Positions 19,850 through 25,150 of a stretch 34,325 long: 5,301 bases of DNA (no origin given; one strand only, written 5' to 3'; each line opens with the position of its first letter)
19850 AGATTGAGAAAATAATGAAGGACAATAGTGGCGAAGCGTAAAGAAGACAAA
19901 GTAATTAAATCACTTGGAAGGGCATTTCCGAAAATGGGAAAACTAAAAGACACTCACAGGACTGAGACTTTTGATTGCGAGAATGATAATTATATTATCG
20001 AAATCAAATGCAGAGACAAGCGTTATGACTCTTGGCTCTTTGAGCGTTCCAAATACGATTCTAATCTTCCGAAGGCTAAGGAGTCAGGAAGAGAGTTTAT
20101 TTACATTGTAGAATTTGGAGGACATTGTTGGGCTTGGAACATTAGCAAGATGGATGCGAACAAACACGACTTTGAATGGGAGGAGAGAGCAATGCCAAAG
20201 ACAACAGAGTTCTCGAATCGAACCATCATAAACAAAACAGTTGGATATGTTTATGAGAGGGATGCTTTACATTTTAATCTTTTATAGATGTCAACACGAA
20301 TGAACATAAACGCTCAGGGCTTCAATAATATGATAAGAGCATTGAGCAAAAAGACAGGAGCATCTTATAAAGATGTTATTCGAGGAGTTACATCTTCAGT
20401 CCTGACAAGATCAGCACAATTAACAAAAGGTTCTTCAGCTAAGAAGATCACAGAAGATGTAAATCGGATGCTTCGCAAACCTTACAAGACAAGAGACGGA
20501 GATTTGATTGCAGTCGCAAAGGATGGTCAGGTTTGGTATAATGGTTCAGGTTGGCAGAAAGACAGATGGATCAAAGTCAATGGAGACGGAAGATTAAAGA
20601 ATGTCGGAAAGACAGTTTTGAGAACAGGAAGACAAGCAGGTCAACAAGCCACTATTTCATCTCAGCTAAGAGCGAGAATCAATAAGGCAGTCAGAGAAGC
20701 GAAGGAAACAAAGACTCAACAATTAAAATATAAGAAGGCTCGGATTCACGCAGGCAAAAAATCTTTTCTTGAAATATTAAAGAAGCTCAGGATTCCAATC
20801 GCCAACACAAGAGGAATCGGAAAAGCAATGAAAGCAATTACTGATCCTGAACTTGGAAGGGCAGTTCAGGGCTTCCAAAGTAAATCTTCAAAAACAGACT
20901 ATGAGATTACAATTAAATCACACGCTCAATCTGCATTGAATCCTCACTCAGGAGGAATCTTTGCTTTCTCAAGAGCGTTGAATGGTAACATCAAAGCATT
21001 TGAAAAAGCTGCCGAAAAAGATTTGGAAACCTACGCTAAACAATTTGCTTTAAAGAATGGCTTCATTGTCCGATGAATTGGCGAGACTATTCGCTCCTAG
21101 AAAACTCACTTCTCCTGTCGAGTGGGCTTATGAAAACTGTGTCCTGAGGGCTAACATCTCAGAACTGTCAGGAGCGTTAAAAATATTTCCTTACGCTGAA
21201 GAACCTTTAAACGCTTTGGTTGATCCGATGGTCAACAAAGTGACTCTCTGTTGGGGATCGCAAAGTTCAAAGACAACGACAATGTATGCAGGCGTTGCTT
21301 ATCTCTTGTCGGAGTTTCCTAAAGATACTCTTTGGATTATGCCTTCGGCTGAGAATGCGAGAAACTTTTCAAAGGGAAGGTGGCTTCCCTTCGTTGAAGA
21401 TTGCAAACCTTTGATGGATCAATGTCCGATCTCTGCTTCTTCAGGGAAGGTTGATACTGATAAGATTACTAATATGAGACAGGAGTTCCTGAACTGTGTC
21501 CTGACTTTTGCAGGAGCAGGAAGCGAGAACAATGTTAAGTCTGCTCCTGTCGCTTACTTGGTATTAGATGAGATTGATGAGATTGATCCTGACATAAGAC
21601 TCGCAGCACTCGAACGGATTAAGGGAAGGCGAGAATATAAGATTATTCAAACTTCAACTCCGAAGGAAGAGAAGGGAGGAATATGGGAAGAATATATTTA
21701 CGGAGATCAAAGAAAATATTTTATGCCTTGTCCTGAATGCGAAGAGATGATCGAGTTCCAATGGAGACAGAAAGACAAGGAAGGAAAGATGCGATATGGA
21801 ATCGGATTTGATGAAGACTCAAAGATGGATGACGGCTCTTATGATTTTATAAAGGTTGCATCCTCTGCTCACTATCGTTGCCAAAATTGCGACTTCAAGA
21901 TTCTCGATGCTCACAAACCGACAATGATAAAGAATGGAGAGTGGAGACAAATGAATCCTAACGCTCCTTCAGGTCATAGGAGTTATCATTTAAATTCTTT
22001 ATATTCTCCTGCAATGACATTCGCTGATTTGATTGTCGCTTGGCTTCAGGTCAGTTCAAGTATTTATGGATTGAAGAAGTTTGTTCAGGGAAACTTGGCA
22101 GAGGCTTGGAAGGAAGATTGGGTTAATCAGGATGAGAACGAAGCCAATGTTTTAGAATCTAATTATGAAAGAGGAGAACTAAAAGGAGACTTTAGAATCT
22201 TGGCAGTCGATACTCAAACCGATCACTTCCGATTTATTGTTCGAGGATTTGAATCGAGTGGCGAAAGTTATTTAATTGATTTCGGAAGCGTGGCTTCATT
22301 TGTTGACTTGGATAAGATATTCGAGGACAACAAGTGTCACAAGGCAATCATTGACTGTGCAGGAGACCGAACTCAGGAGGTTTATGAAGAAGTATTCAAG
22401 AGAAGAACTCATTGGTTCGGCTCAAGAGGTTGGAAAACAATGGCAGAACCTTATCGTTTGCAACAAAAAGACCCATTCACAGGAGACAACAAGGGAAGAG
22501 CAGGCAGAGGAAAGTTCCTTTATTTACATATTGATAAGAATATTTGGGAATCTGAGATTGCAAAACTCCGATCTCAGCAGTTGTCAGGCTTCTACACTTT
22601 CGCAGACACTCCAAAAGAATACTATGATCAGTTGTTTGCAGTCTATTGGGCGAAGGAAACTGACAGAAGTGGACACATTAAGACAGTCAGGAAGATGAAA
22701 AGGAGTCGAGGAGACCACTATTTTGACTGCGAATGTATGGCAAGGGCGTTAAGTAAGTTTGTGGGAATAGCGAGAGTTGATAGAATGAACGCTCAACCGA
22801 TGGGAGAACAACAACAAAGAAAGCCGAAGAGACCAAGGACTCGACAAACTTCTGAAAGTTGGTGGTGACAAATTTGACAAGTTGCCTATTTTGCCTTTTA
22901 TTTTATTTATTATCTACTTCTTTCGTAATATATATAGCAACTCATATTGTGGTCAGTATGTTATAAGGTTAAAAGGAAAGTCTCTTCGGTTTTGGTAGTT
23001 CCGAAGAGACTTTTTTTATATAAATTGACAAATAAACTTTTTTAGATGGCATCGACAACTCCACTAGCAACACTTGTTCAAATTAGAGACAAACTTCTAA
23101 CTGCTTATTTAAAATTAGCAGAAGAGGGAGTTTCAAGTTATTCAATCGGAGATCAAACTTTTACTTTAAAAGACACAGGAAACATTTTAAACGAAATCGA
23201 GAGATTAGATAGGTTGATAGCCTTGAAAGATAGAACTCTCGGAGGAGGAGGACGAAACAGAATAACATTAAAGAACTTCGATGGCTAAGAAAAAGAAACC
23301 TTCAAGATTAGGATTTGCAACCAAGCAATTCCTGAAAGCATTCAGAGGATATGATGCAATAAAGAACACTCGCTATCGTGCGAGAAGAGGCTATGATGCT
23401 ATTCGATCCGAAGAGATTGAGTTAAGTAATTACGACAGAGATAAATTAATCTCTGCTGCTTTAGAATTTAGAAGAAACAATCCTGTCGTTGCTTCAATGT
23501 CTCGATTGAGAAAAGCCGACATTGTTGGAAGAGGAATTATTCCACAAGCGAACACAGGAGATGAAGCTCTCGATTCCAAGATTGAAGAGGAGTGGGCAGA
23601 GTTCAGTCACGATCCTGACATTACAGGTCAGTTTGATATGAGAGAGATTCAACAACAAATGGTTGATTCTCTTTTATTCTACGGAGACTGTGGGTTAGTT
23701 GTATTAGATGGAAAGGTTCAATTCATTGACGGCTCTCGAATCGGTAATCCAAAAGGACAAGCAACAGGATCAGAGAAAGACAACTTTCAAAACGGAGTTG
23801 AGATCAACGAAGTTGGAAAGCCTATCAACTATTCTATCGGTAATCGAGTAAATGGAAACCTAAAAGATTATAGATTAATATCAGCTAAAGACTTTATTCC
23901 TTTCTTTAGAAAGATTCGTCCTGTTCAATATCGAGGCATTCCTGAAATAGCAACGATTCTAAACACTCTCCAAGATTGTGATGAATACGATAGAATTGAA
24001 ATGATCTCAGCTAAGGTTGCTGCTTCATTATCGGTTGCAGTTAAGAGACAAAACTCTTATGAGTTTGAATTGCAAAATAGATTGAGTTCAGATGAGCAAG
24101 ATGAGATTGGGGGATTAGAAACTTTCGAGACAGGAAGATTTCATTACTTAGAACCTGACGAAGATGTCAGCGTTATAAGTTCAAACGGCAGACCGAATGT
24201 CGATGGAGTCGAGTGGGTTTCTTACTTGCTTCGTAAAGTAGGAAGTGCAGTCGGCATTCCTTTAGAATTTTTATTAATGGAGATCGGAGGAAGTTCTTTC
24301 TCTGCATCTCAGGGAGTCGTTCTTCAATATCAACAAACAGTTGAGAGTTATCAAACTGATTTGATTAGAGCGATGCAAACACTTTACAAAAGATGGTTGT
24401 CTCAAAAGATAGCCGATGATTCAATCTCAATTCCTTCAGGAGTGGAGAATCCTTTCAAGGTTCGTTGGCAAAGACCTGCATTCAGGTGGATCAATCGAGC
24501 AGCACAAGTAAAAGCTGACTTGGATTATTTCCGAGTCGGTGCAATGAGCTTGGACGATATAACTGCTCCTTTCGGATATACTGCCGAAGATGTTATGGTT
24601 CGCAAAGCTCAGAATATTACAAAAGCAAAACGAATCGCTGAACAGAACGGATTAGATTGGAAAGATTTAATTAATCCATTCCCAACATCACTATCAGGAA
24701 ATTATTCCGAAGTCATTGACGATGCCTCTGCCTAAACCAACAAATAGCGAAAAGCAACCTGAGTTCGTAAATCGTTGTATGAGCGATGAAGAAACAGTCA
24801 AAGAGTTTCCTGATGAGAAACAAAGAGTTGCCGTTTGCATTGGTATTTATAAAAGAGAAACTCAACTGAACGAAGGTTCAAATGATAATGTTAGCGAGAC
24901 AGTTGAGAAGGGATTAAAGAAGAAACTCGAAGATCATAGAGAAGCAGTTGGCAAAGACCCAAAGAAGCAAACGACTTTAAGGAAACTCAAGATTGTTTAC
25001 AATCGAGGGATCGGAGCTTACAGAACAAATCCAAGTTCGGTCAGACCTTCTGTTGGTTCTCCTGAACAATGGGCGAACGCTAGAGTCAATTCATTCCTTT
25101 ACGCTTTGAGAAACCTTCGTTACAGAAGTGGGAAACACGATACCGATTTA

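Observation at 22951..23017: Inverted copy of the early-leader box next to a strong terminator downstream of terL: candidate anti-leader sRNA or 3'UTR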

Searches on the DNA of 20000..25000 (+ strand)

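Call 5: search_dna_similar(query=window:20000-25000:+, collection=phages, mode=near)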
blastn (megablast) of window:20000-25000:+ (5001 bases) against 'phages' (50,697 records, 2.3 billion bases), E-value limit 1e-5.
No match.

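Call 68: search_rna_families(source=window, start=22800, end=23100, threshold=evalue, max_evalue=1)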
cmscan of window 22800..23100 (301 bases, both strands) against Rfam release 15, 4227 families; matches with E-value up to 1: 6.
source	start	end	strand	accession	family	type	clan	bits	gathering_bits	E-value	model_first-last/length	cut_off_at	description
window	22971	23062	+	RF02900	AaHKsRNA82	Gene; sRNA;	-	21.6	51.4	0.48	1-81/81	no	Aggregatibacter sRNA 82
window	22949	23020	+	RF04319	BTncRNA_FopS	Gene; sRNA;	-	21.3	56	0.41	1-71/71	no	Bacteroidetes FopS (family of paralogous sRNAs)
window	22973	23019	+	RF00900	mir-255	Gene; miRNA;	-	21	50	0.21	1-59/59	no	mir-255 microRNA precursor family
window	22927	23019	+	RF00515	PyrR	Cis-reg;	-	21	54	0.93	1-115/115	no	PyrR binding site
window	22878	23019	+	RF01859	Phe_leader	Cis-reg; leader;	-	18.5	55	0.95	1-125/125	no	Phenylalanine leader peptide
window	22876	22920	-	RF01306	sR52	Gene; snRNA; snoRNA; CD-box;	-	15.8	50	0.45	1-60/60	no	Small nucleolar RNA sR52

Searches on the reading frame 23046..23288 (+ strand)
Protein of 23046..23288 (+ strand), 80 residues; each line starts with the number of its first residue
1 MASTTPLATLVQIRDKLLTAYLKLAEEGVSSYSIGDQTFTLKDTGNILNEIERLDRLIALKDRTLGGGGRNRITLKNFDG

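Call 11: search_protein_families(library=phrogs, proteins=[window:23046-23288:+], max_evalue=0.001)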
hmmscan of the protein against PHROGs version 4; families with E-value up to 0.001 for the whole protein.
window:23046-23288:+ (80 aa): 2 families
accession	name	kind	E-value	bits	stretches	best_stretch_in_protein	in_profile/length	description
phrog_118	-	connector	3.8e-08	34.2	1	8-73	6-69/76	head-tail adaptor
phrog_132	-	connector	0.00059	20.8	1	13-56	59-104/124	head-tail adaptor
